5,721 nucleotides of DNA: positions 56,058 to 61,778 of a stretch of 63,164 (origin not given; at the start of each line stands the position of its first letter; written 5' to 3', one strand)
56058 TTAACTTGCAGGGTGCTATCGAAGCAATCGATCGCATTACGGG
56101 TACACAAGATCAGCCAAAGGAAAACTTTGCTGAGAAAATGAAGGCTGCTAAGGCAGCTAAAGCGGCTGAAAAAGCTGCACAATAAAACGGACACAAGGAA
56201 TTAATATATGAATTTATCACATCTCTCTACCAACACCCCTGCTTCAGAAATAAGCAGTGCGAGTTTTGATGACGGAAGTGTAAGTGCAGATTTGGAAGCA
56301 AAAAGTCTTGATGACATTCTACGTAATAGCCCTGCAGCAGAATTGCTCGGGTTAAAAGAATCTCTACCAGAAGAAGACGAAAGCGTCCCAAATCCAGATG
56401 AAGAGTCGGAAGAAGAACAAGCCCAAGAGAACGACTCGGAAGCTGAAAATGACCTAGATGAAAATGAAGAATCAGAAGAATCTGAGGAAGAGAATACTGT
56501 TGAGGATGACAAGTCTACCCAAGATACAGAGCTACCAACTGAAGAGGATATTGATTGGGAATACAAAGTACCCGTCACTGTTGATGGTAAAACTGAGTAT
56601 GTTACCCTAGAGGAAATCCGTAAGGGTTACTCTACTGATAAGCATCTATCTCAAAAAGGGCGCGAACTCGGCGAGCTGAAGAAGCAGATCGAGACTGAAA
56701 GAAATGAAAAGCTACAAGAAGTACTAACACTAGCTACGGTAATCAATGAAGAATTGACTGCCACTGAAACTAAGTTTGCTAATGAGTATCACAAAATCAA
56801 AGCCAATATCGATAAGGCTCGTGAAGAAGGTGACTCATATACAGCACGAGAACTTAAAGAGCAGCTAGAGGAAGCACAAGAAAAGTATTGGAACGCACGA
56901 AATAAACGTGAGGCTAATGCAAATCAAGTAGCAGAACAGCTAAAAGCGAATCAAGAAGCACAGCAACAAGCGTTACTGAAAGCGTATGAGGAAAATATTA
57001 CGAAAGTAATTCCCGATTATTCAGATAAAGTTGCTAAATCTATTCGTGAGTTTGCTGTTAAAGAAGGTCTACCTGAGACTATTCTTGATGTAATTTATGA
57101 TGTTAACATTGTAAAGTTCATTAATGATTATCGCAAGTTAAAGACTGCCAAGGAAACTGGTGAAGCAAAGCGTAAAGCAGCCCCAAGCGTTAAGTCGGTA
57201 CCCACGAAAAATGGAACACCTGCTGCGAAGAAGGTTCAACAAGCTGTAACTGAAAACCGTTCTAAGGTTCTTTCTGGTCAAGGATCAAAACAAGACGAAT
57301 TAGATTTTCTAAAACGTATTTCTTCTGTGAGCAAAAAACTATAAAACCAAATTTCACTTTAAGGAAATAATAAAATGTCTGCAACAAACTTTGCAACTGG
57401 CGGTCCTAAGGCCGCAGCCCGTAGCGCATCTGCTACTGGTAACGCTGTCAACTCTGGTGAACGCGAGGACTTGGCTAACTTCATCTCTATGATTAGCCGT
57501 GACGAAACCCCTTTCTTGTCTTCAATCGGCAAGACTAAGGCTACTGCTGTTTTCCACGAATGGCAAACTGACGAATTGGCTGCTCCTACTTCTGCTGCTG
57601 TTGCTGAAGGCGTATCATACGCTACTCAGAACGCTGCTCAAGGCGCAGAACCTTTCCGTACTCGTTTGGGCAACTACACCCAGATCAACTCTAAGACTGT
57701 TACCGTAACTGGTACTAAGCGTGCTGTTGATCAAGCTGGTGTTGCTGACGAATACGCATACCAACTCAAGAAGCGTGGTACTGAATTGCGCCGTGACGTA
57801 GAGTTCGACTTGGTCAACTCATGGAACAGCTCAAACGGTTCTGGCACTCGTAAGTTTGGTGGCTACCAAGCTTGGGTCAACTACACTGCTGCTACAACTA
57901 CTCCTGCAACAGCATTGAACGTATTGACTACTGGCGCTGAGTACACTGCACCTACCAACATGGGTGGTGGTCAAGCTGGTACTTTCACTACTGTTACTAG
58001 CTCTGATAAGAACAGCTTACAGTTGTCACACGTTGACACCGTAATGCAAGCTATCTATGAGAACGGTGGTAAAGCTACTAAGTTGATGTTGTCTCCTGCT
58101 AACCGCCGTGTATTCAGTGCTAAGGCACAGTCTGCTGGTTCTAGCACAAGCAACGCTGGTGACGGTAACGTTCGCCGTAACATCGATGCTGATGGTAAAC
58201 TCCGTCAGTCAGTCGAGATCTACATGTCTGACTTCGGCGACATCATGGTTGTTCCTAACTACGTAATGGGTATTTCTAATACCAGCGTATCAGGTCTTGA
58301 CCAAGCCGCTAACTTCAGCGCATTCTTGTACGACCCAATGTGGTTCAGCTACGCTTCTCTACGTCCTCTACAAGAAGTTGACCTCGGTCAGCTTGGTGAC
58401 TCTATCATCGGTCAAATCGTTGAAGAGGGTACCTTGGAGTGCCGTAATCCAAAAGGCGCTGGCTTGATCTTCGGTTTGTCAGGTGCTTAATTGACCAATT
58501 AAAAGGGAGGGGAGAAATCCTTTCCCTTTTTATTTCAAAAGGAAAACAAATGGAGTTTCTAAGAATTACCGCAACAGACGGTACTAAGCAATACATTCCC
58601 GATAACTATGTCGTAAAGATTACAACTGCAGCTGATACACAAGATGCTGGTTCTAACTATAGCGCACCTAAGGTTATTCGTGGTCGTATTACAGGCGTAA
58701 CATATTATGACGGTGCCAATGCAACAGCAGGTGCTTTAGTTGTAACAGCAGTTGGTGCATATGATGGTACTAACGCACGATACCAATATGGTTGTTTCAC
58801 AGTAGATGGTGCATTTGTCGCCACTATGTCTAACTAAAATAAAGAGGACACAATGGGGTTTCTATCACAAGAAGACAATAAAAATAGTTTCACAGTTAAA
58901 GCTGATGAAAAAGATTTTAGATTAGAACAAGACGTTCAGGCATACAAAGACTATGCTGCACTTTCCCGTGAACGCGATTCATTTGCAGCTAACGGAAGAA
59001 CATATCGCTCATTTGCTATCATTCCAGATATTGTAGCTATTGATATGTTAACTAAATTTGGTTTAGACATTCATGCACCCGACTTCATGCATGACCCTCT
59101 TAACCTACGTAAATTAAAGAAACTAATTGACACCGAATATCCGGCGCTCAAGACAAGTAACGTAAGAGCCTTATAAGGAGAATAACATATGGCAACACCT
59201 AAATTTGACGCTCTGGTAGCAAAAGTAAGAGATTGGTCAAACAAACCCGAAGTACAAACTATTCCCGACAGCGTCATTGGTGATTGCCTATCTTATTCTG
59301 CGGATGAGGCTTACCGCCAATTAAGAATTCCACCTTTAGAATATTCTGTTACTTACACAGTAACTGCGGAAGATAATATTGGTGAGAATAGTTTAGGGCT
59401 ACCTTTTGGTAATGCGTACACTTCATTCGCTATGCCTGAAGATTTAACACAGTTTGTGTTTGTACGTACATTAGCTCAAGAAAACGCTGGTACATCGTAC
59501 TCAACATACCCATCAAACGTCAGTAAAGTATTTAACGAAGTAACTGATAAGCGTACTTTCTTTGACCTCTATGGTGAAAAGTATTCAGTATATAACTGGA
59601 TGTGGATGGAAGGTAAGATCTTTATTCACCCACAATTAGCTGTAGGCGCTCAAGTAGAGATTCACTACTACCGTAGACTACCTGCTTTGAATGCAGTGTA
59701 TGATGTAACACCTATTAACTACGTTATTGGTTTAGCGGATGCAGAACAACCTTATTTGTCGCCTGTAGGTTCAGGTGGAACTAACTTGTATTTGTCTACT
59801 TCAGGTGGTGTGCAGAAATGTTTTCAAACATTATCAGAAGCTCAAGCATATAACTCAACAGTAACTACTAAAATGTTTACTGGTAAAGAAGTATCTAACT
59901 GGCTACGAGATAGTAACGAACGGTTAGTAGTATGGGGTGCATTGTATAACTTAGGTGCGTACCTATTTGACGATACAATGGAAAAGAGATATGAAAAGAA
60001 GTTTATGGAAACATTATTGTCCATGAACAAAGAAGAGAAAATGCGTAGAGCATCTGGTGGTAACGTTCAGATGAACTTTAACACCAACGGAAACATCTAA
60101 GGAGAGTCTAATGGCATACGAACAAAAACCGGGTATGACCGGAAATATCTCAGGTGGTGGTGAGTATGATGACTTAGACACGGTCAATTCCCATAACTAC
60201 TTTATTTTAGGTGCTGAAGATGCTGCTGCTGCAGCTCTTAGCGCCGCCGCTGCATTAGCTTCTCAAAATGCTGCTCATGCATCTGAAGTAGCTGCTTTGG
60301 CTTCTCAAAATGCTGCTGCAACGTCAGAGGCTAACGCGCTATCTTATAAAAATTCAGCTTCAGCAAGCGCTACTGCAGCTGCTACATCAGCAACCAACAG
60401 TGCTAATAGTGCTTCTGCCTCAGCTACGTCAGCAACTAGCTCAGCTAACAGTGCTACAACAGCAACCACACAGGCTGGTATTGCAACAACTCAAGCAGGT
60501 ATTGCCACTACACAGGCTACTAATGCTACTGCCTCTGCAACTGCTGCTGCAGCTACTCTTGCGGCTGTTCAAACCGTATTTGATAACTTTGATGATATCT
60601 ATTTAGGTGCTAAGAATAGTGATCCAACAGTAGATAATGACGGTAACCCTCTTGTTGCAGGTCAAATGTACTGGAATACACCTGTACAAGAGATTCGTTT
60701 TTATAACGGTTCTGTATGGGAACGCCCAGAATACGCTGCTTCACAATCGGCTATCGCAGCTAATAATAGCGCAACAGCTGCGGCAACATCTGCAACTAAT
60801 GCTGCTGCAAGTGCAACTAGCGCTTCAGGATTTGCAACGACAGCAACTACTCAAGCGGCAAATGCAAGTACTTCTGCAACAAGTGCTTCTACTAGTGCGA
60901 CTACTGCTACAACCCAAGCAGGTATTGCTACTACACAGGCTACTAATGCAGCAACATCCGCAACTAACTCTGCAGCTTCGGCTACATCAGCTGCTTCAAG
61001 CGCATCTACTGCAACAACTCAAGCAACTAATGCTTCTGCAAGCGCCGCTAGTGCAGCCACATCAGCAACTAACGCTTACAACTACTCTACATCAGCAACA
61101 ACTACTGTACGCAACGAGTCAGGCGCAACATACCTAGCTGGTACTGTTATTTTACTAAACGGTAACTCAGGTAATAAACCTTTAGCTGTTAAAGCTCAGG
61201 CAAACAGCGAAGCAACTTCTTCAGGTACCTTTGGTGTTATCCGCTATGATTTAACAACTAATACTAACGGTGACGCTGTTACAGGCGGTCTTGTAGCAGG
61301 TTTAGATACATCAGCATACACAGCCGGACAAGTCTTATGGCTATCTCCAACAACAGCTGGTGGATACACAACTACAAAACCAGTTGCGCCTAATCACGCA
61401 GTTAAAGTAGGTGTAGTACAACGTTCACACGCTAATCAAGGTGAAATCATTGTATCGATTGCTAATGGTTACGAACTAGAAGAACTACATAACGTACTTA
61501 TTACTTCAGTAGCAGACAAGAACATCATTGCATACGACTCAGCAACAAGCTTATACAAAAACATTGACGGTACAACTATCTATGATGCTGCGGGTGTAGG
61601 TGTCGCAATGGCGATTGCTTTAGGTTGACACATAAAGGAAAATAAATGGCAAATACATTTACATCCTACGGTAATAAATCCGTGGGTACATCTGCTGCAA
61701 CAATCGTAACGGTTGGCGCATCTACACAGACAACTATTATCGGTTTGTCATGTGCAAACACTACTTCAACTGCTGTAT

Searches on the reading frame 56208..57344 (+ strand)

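Call 26: search_protein_families(library=phrogs, proteins=[window:56208-57344:+], max_evalue=0.001)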
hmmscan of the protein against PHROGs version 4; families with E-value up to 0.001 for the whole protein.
window:56208-57344:+ (378 aa): 3 families
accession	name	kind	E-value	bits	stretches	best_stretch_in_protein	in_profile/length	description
phrog_3927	-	head and packaging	1e-17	65.7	1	30-346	26-321/342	head scaffolding protein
phrog_9013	-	head and packaging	1.2e-07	32.4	1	59-368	67-363/365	head scaffolding protein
phrog_20449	-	unknown function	0.00098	18.7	1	148-281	353-491/663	-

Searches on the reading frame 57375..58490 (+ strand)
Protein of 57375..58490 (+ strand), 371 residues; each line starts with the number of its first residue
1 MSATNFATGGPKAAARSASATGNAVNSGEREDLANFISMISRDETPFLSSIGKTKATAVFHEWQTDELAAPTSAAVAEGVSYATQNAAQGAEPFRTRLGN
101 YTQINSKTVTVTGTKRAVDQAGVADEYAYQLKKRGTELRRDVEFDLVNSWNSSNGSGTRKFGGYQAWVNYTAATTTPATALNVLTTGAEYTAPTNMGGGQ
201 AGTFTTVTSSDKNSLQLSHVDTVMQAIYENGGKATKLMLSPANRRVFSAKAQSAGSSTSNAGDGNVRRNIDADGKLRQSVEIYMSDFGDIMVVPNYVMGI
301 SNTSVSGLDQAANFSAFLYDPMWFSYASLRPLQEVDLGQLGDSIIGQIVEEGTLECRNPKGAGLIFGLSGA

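Call 26: search_protein_families(library=phrogs, proteins=[window:57375-58490:+], max_evalue=0.001)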
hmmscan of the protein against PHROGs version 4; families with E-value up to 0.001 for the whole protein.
window:57375-58490:+ (371 aa): 1 family
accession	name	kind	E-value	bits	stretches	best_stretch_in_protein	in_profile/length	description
phrog_1328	-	head and packaging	8.9e-73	247.3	1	21-370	8-308/583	major head protein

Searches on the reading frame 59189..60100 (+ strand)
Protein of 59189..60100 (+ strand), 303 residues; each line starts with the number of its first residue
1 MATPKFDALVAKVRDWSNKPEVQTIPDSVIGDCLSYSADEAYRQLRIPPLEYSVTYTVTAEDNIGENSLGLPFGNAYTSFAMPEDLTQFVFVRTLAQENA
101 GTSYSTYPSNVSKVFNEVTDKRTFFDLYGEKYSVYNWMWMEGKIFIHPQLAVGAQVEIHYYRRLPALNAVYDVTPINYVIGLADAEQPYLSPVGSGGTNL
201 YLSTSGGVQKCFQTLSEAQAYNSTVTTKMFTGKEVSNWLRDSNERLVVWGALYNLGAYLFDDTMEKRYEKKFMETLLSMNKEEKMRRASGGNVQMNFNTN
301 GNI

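Call 26: search_protein_families(library=phrogs, proteins=[window:59189-60100:+], max_evalue=0.001)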
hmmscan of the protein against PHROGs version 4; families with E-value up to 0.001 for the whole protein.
window:59189-60100:+ (303 aa): 1 family
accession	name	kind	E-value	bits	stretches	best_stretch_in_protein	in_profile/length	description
phrog_2941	-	head and packaging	2.3e-11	44.8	1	4-170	4-141/208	virion structural protein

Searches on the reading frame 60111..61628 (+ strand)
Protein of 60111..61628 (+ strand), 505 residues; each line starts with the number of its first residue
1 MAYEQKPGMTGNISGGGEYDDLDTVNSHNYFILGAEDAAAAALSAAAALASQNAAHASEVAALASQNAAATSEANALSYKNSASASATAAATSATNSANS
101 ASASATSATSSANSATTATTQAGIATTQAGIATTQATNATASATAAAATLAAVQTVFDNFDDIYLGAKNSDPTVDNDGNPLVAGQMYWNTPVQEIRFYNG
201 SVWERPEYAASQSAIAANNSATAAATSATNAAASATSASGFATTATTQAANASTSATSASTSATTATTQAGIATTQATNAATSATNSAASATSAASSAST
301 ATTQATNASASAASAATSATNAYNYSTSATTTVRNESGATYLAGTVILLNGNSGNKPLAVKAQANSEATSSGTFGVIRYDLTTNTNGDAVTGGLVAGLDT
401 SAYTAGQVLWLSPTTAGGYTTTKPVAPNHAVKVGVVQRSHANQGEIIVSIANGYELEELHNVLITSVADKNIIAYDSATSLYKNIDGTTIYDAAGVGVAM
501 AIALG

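Call 26: search_protein_families(library=phrogs, proteins=[window:60111-61628:+], max_evalue=0.001)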
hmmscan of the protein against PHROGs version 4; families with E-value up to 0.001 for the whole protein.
window:60111-61628:+ (505 aa): 15 families
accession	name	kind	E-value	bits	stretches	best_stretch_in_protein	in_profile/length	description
phrog_35823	-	unknown function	2.7e-30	106.2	1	35-302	116-391/1152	-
phrog_38058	-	tail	3.5e-24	86.1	2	125-204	434-513/708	tail fiber protein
phrog_29482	-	unknown function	3e-14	53.8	1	44-219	103-270/477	-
phrog_1419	-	tail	2.4e-11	43.5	2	35-149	226-340/793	tail protein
phrog_4242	-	tail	4e-11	43.9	1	192-333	151-291/628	tail fiber protein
phrog_8780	-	tail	7.4e-10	38.6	1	210-337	138-265/755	minor tail protein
phrog_3299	-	unknown function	8.3e-09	34.5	1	207-348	282-424/1385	-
phrog_3279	-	tail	1.2e-07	32.6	1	209-336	126-265/396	tail fiber protein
phrog_22609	-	tail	3.1e-06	26.2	1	209-368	179-339/1184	tail fiber protein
phrog_24369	-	tail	7.4e-05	21.5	1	33-149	91-207/1396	tail fiber protein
phrog_745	-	unknown function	8.3e-05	21.2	0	37-150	147-260/1452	-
phrog_24159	-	tail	8.7e-05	21.9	0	35-148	127-233/972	tail fiber protein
phrog_22285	-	tail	0.00019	21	1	208-387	86-273/802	tail fiber protein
phrog_26630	-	tail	0.00023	20.9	1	37-149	176-291/506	tail fiber protein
phrog_13980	-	tail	0.00028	20.8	0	118-171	213-266/756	tail fiber protein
